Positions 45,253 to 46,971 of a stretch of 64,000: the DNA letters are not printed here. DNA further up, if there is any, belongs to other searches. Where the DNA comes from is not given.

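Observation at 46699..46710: CysS homolog whose HIGH ATP-binding signature is replaced by TIAN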

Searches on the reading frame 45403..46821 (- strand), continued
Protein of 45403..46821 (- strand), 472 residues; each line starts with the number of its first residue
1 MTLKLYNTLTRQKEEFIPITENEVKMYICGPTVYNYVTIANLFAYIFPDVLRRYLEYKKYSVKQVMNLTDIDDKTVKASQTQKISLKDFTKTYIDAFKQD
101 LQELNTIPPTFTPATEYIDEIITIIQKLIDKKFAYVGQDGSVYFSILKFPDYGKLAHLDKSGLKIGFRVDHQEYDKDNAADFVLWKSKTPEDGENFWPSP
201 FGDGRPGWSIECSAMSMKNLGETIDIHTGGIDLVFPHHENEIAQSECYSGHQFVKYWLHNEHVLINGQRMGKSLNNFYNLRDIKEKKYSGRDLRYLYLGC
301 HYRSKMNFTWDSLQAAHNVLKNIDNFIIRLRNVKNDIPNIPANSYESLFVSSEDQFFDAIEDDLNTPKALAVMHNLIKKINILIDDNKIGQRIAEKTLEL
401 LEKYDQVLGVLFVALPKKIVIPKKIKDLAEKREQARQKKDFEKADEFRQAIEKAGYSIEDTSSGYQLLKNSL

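Call 59: find_homologous_proteins(query=P0129, max_evalue=1e-30)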
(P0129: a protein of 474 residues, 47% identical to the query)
Query P0129 (474 aa): 8000 proteins with E <= 1e-30 among 8000 candidates; the best 120 are listed.
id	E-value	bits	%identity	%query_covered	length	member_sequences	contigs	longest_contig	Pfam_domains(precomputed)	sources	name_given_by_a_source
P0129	0.0e+0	1060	100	100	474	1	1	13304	PF01406.26,PF09190.18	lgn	-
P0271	4.2e-182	624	58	99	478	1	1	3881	PF09334.18,PF01406.26,PF23493.2,PF09190.18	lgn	-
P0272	1.8e-175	602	55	99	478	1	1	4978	PF09334.18,PF01406.26,PF23493.2,PF09190.18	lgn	-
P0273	3.5e-175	601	57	100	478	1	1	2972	PF09334.18,PF01406.26,PF09190.18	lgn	-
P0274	1.3e-173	596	56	99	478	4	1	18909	PF09334.18,PF01406.26,PF09190.18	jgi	jgi:cysteinyl-tRNA synthetase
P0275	1.6e-170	586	55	99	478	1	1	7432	PF09334.18,PF01406.26,PF09190.18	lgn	-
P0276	7.4e-166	571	56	98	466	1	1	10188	PF09334.18,PF01406.26,PF09190.18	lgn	-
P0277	6.7e-162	557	56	99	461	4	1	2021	PF09334.18,PF01406.26,PF09190.18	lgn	-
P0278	9.6e-162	557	58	99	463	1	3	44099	PF09334.18,PF01406.26,PF09190.18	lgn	-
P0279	5.8e-159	548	55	99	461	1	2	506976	PF09334.18,PF01406.26,PF23493.2,PF09190.18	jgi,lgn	jgi:cysteinyl-tRNA synthetase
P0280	3.2e-158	545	54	99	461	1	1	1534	PF09334.18,PF01406.26,PF09190.18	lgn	-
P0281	4.6e-158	545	53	99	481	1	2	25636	PF09334.18,PF01406.26,PF09190.18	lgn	-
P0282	3.3e-156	539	55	99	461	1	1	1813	PF09334.18,PF01406.26,PF09190.18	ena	-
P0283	4.8e-156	538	55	99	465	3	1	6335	PF09334.18,PF01406.26,PF09190.18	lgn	-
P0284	8.6e-155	534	55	98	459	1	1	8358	PF09334.18,PF01406.26,PF23493.2,PF09190.18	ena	-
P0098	3.0e-154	532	53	99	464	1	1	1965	PF09334.18,PF01406.26,PF23493.2,PF01921.25,PF09190.18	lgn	-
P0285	8.5e-154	531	54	99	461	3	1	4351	PF09334.18,PF01406.26,PF23493.2,PF09190.18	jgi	jgi:cysteinyl-tRNA synthetase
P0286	9.4e-154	531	54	99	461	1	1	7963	PF09334.18,PF01406.26,PF09190.18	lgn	-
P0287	1.1e-153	530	53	99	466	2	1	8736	PF09334.18,PF01406.26,PF23493.2,PF01921.25,PF00133.29,PF09190.18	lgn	-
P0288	2.0e-153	530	54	99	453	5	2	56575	PF09334.18,PF01406.26,PF09190.18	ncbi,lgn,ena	-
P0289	2.6e-153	529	54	99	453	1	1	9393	PF09334.18,PF01406.26,PF09190.18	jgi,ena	-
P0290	3.2e-153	529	55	98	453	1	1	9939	PF09334.18,PF01406.26,PF23493.2,PF01921.25,PF00133.29,PF09190.18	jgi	jgi:cysteinyl-tRNA synthetase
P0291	1.1e-152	527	53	99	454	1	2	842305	PF09334.18,PF01406.26,PF23493.2,PF00133.29,PF09190.18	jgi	jgi:cysteinyl-tRNA synthetase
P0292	8.1e-152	524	54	99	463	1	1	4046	PF09334.18,PF01406.26,PF23493.2,PF01921.25,PF09190.18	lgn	-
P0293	1.7e-151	523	53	99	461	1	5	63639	PF01406.26,PF23493.2,PF09190.18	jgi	jgi:cysteinyl-tRNA synthetase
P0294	2.2e-151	523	54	99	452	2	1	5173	PF09334.18,PF01406.26,PF01921.25,PF00133.29,PF09190.18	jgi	-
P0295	1.7e-150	520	54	99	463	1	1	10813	PF09334.18,PF01406.26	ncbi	-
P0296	2.6e-150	519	53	99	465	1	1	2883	PF09334.18,PF01406.26,PF09190.18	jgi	-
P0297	4.6e-150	518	53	99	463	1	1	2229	PF09334.18,PF01406.26,PF23493.2,PF01921.25,PF00133.29,PF09190.18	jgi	jgi:cysteinyl-tRNA synthetase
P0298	6.8e-150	518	53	99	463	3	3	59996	PF09334.18,PF01406.26,PF23493.2,PF09190.18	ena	-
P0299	3.2e-148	512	52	98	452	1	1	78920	PF09334.18,PF01406.26,PF23493.2,PF09190.18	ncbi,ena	-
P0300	5.7e-148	512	54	99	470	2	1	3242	PF09334.18,PF01406.26,PF09190.18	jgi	jgi:cysteinyl-tRNA synthetase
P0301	1.0e-147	511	53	99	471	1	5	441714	PF09334.18,PF01406.26,PF01921.25,PF00133.29,PF09190.18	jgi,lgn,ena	jgi:cysteinyl-tRNA synthetase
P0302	2.7e-147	509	52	99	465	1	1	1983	PF09334.18,PF01406.26,PF23493.2,PF09190.18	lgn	-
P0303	2.7e-147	509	52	99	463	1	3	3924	PF09334.18,PF01406.26,PF23493.2,PF01921.25,PF00133.29,PF09190.18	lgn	-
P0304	5.7e-147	508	52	99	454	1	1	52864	PF09334.18,PF01406.26,PF23493.2,PF01921.25,PF00133.29,PF09190.18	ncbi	-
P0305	7.6e-147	508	52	99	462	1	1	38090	PF09334.18,PF01406.26,PF09190.18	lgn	-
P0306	9.2e-147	508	52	99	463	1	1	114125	PF09334.18,PF01406.26,PF23493.2,PF09190.18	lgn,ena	-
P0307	9.9e-147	507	51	99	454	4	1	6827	PF09334.18,PF01406.26,PF01921.25,PF00133.29,PF09190.18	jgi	-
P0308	1.2e-146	507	52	99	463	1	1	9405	PF09334.18,PF01406.26,PF23493.2,PF01921.25,PF09190.18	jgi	jgi:cysteinyl-tRNA synthetase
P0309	1.8e-146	507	53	99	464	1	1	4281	PF09334.18,PF01406.26,PF23493.2,PF00133.29,PF09190.18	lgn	-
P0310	1.8e-145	503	53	99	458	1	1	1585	PF09334.18,PF01406.26,PF09190.18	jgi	-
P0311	8.8e-145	501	52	99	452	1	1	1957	PF09334.18,PF01406.26,PF23493.2,PF09190.18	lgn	-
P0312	2.1e-144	500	52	99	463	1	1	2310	PF09334.18,PF17127.11,PF01406.26,PF00133.29,PF09190.18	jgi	jgi:cysteinyl-tRNA synthetase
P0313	2.2e-144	500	52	99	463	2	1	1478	PF09334.18,PF01406.26,PF09190.18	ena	-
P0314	2.3e-144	500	52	97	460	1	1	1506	PF09334.18,PF01406.26,PF01921.25,PF00133.29,PF09190.18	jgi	jgi:cysteinyl-tRNA synthetase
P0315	4.7e-144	499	52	99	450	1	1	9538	PF09334.18,PF01406.26,PF23493.2,PF01921.25,PF09190.18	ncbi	-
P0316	5.0e-144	499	51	99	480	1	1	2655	PF09334.18,PF01406.26,PF09190.18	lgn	-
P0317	5.4e-144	498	53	99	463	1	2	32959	PF09334.18,PF01406.26,PF23493.2,PF09190.18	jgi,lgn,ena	-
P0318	1.3e-143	497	53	99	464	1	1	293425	PF09334.18,PF01406.26,PF23493.2,PF09190.18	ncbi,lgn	-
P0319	1.8e-143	497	51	99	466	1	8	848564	PF09334.18,PF01406.26,PF23493.2,PF09190.18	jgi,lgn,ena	-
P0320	3.1e-143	496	52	99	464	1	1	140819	PF09334.18,PF01406.26,PF23493.2,PF09190.18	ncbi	-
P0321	3.7e-143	496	52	97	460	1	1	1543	PF09334.18,PF01406.26,PF09190.18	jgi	jgi:cysteinyl-tRNA synthetase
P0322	3.8e-143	496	51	99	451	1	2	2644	PF09334.18,PF01406.26,PF01921.25,PF09190.18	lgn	-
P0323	4.1e-143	496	51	99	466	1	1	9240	PF09334.18,PF01406.26,PF23493.2,PF09190.18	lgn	-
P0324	4.2e-143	496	52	99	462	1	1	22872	PF09334.18,PF01406.26,PF23493.2,PF09190.18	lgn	-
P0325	9.4e-143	494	52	99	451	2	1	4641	PF09334.18,PF01406.26,PF01921.25,PF00133.29,PF09190.18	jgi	jgi:cysteinyl-tRNA synthetase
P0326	1.2e-142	494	52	99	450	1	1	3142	PF09334.18,PF01406.26,PF23493.2,PF01921.25,PF09190.18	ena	-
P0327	1.2e-142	494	52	97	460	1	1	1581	PF09334.18,PF01406.26,PF01921.25,PF09190.18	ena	-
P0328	2.2e-142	493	51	99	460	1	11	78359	PF09334.18,PF01406.26,PF01921.25,PF00133.29,PF09190.18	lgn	-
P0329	2.3e-142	493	51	99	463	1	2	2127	PF09334.18,PF01406.26,PF23493.2,PF01921.25,PF00133.29,PF09190.18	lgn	-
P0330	3.4e-142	493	53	99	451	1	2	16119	PF09334.18,PF01406.26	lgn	-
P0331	4.0e-142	492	52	97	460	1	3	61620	PF09334.18,PF01406.26,PF09190.18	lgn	-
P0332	1.4e-141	490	52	99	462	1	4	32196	PF09334.18,PF01406.26,PF09190.18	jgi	jgi:cysteinyl-tRNA synthetase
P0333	2.7e-141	490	50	99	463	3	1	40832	PF09334.18,PF01406.26,PF01921.25,PF09190.18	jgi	jgi:cysteinyl-tRNA synthetase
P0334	3.1e-141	489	53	97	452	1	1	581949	PF09334.18,PF01406.26,PF01921.25,PF09190.18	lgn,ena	-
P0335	4.3e-141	489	51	99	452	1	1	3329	PF09334.18,PF01406.26,PF01921.25,PF09190.18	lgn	-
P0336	9.0e-141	488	51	99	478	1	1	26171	PF09334.18,PF01406.26,PF09190.18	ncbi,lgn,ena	-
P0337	1.0e-140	488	51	99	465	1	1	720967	PF09334.18,PF01406.26,PF23493.2,PF09190.18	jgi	-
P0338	1.0e-140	488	51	99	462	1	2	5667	PF09334.18,PF01406.26,PF09190.18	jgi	jgi:cysteinyl-tRNA synthetase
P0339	1.3e-140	487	51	99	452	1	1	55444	PF09334.18,PF01406.26,PF01921.25,PF09190.18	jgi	jgi:cysteinyl-tRNA synthetase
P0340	1.8e-140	487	51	99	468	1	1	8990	PF09334.18,PF01406.26,PF23493.2,PF09190.18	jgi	jgi:cysteinyl-tRNA synthetase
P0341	6.5e-140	485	51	95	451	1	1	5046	PF09334.18,PF01406.26,PF01921.25,PF09190.18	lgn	-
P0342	6.9e-140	485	52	97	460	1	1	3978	PF09334.18,PF01406.26,PF09190.18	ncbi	-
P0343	1.4e-139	484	50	99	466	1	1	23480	PF09334.18,PF01406.26,PF23493.2,PF09190.18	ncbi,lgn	-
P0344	2.0e-139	483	49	99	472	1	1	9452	PF09334.18,PF01406.26,PF23493.2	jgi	jgi:cysteinyl-tRNA synthetase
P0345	2.0e-139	483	50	99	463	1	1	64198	PF09334.18,PF01406.26,PF01921.25,PF09190.18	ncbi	-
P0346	5.6e-139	482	50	99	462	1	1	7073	PF01406.26,PF23493.2,PF09190.18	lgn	-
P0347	7.6e-139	481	51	99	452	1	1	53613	PF09334.18,PF01406.26,PF09190.18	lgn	-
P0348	8.1e-139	481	51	98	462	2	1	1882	PF09334.18,PF01406.26,PF23493.2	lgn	-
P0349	2.7e-138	480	51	99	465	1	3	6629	PF09334.18,PF01406.26,PF23493.2,PF09190.18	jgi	jgi:cysteinyl-tRNA synthetase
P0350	2.7e-138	480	52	99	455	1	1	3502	PF09334.18,PF01406.26,PF01921.25,PF00133.29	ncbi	-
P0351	6.2e-138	478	52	99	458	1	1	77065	PF09334.18,PF01406.26,PF09190.18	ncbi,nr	ncbi:MAG: cysteine--tRNA ligase [Patescibacteria group bacterium]|nr:cysteine--tRNA ligase [Patescib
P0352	1.5e-137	477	50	99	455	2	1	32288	PF09334.18,PF01406.26,PF23493.2,PF01921.25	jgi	-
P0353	2.5e-137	476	50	99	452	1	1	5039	PF09334.18,PF01406.26,PF09190.18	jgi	jgi:cysteinyl-tRNA synthetase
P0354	1.7e-136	474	47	99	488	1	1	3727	PF09334.18,PF01406.26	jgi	jgi:cysteinyl-tRNA synthetase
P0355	1.8e-136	474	51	99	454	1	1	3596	PF09334.18,PF01406.26,PF01921.25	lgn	-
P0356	2.9e-136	473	50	99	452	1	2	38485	PF09334.18,PF01406.26,PF01921.25,PF09190.18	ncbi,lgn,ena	-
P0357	3.3e-136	473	52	99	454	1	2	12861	PF09334.18,PF01406.26,PF01921.25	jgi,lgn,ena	jgi:cysteinyl-tRNA synthetase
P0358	4.2e-136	472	51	99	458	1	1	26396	PF09334.18,PF01406.26,PF23493.2,PF00133.29,PF09190.18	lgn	-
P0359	5.3e-136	472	51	99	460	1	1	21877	PF09334.18,PF01406.26,PF09190.18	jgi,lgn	-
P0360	4.3e-135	469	51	98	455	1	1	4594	PF09334.18,PF01406.26,PF01921.25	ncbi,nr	ncbi:cysteine--tRNA ligase [Candidatus Wolfebacteria bacterium]|nr:cysteine--tRNA ligase [Candidatus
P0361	4.3e-135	469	51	99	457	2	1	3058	PF09334.18,PF01406.26,PF01921.25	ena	-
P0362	5.7e-135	469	48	99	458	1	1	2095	PF09334.18,PF01406.26,PF23493.2,PF01921.25,PF00133.29,PF09190.18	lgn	-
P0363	1.0e-134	468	52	98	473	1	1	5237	PF09334.18,PF01406.26,PF09190.18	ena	-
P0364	1.1e-134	468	49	99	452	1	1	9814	PF09334.18,PF01406.26,PF01921.25,PF09190.18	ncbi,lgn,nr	ncbi:MAG: cysteine--tRNA ligase [Patescibacteria group bacterium]|nr:cysteine--tRNA ligase [Patescib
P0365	1.5e-134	467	52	98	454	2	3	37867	PF09334.18,PF01406.26,PF09190.18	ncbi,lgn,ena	-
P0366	2.1e-134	467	49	99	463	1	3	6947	PF09334.18,PF01406.26,PF23493.2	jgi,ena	-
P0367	2.2e-134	467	49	99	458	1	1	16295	PF09334.18,PF01406.26,PF00133.29,PF09190.18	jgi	jgi:cysteinyl-tRNA synthetase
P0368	6.3e-134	465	48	99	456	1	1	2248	PF09334.18,PF01406.26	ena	-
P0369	6.8e-134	465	51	99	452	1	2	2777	PF09334.18,PF01406.26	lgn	-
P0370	1.1e-133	464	52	99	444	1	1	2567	PF09334.18,PF01406.26,PF23493.2,PF00133.29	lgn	-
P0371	2.9e-133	463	50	99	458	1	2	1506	PF09334.18,PF01406.26,PF01921.25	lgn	-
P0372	3.4e-133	463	50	99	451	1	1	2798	PF09334.18,PF01406.26,PF23493.2,PF01921.25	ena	-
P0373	4.1e-133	463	48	98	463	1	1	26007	PF09334.18,PF01406.26,PF01921.25,PF09190.18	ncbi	-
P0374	6.0e-133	462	51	99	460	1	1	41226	PF09334.18,PF01406.26,PF01921.25,PF09190.18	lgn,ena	-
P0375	6.8e-133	462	49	99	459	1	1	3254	PF09334.18,PF01406.26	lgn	-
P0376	2.5e-132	460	48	99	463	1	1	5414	PF09334.18,PF01406.26,PF23493.2,PF01921.25,PF00133.29,PF09190.18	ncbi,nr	ncbi:cysteine--tRNA ligase [Candidatus Woesearchaeota archaeon]|nr:cysteine--tRNA ligase [Candidatus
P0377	2.8e-132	460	51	94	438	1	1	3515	PF09334.18,PF01406.26,PF01921.25,PF00133.29,PF09190.18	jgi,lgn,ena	-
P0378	5.1e-132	459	46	98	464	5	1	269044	PF09334.18,PF01406.26,PF23493.2,PF01921.25,PF09190.18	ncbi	-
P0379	5.1e-132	459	49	99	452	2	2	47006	PF09334.18,PF01406.26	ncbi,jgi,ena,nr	ncbi:MAG TPA: cysteine--tRNA ligase [Candidatus Colwellbacteria bacterium]|nr:cysteine--tRNA ligase 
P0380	6.6e-132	459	47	97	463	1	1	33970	PF09334.18,PF01406.26,PF23493.2,PF01921.25,PF09190.18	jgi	-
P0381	7.6e-132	458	49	100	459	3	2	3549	PF09334.18,PF01406.26,PF01921.25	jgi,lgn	-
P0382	8.0e-132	458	51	99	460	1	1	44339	PF09334.18,PF01406.26,PF01921.25,PF09190.18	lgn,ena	-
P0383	8.5e-132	458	50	98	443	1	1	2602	PF09334.18,PF01406.26,PF23493.2,PF01921.25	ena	-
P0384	3.1e-131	456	48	99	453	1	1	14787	PF09334.18,PF01406.26,PF23493.2,PF01921.25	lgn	-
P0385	3.5e-131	456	47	97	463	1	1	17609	PF09334.18,PF01406.26,PF23493.2,PF01921.25,PF09190.18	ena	-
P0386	4.0e-131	456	49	100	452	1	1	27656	PF09334.18,PF01406.26,PF09190.18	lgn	-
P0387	6.3e-131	455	49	99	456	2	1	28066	PF09334.18,PF01406.26,PF01921.25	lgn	-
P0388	6.4e-131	455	47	97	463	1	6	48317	PF09334.18,PF01406.26,PF23493.2,PF01921.25,PF09190.18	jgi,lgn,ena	-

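Call 64: list_cluster_members(proteins=[P0001, P0003, P0005, P0295, P0299, P0279, P0319, P0337, P0148, P0293])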
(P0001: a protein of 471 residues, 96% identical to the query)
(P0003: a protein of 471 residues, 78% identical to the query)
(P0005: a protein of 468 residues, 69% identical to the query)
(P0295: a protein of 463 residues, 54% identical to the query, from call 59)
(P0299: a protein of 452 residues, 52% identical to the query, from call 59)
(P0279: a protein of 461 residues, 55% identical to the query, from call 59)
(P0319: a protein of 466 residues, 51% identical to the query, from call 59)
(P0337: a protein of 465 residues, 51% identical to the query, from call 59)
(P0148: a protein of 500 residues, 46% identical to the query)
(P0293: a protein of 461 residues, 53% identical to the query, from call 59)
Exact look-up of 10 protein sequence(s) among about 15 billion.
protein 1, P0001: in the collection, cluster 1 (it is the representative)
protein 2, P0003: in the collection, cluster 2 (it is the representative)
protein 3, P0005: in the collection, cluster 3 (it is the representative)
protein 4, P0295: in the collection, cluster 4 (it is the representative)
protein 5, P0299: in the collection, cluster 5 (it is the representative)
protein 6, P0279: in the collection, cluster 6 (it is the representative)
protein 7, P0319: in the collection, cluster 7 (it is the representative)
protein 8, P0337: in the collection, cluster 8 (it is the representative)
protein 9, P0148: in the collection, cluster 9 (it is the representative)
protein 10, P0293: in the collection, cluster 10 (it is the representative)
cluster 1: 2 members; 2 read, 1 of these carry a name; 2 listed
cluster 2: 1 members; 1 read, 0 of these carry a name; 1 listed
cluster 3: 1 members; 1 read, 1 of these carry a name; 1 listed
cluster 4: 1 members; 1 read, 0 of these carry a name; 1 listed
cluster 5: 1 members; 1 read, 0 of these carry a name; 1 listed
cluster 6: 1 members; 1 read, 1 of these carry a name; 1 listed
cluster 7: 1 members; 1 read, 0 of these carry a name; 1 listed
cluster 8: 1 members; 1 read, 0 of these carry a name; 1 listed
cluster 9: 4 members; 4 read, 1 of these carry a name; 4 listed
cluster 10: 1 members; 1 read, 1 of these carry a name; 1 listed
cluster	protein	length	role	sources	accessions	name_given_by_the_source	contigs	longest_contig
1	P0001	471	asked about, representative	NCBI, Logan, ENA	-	-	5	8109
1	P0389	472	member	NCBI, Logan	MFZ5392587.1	MAG: cysteine--tRNA ligase [Patescibacteria group bacterium]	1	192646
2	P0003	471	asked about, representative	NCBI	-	-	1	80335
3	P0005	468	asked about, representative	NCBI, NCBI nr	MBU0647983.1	cysteine--tRNA ligase [Patescibacteria group bacterium]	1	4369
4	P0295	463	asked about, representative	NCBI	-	-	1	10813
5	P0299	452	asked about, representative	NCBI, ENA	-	-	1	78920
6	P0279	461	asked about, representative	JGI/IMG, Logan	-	cysteinyl-tRNA synthetase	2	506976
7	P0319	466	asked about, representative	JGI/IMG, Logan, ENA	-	-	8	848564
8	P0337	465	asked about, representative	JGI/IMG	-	-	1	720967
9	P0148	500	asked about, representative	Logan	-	-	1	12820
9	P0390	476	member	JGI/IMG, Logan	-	cysteinyl-tRNA synthetase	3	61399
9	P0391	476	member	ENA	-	-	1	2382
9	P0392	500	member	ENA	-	-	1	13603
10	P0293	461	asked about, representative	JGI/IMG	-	cysteinyl-tRNA synthetase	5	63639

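Call 67: find_encoding_contigs(protein=P0319, flank=6000, max_places=2)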
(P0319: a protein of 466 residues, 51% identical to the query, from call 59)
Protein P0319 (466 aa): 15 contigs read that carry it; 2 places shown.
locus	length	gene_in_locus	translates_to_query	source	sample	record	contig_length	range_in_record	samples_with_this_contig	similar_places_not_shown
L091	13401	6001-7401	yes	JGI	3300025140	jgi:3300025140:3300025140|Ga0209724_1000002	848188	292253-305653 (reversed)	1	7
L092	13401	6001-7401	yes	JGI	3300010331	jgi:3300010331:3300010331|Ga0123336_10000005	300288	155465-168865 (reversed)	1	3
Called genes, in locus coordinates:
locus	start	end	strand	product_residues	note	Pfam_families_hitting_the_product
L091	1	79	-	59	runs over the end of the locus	-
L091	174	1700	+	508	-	PF02516:STT3, PF13231:PMT_2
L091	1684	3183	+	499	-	PF02366:PMT (weak), PF13231:PMT_2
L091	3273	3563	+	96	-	PF02575:YbaB_DNA_bd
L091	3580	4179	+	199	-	PF00633:HHH (faint), PF21176:RecR_HhH, PF02132:RecR_ZnF (weak), PF13662:Toprim_4, PF01751:Toprim, PF21175:RecR_C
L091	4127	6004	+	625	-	PF00664:ABC_membrane, PF03193:RsgA_GTPase (weak), PF02463:SMC_N (weak), PF00005:ABC_tran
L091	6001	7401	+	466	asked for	PF01406:tRNA-synt_1e, PF09334:tRNA-synt_1g (weak), PF09190:DALR_2, PF23493:CysS_C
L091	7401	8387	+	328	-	PF01207:Dus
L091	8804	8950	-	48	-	-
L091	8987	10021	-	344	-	-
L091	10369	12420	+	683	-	PF00912:Transgly, PF00905:Transpeptidase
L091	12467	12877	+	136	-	PF00072:Response_reg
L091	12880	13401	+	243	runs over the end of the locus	PF11967:RecO_N, PF02565:RecO_C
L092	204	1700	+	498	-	PF02516:STT3, PF13231:PMT_2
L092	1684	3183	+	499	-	PF02366:PMT (weak), PF13231:PMT_2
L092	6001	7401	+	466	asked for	PF01406:tRNA-synt_1e, PF09334:tRNA-synt_1g (weak), PF09190:DALR_2, PF23493:CysS_C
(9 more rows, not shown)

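Call 68: find_encoding_contigs(protein=P0299, flank=6000, max_places=2)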
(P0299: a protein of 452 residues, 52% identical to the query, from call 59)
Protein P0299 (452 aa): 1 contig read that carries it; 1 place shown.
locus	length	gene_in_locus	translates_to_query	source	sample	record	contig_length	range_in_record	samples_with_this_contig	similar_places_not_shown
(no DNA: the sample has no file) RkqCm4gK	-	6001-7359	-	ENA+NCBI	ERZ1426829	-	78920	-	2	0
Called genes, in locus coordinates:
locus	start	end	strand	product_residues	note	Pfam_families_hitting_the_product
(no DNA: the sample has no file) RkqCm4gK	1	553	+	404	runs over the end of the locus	PF13231:PMT_2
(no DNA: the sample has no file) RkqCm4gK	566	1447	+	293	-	PF00535:Glycos_transf_2, PF10111:Glyco_tranf_2_2 (weak), PF13641:Glyco_tranf_2_3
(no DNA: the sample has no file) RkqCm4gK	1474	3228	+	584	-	PF02366:PMT (weak), PF13231:PMT_2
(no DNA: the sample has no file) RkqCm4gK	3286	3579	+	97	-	PF02575:YbaB_DNA_bd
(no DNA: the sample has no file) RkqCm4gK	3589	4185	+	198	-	PF00633:HHH (weak), PF21176:RecR_HhH, PF02132:RecR_ZnF (weak), PF13662:Toprim_4, PF01751:Toprim, PF21175:RecR_C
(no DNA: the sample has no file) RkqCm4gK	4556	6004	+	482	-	PF00664:ABC_membrane, PF00005:ABC_tran, PF02463:SMC_N (weak)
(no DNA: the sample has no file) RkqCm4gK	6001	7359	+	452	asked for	PF01406:tRNA-synt_1e, PF09334:tRNA-synt_1g (faint), PF09190:DALR_2, PF23493:CysS_C (weak)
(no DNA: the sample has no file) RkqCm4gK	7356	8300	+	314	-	PF01207:Dus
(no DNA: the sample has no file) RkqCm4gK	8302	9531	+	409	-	PF21269:TreT_GT1, PF00534:Glycos_transf_1, PF13692:Glyco_trans_1_4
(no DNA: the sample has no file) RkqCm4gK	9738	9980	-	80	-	?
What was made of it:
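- T-first cysS genes on contigs up to 848 kb sit at recR-X-cysS-dus (calls 67, 68).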
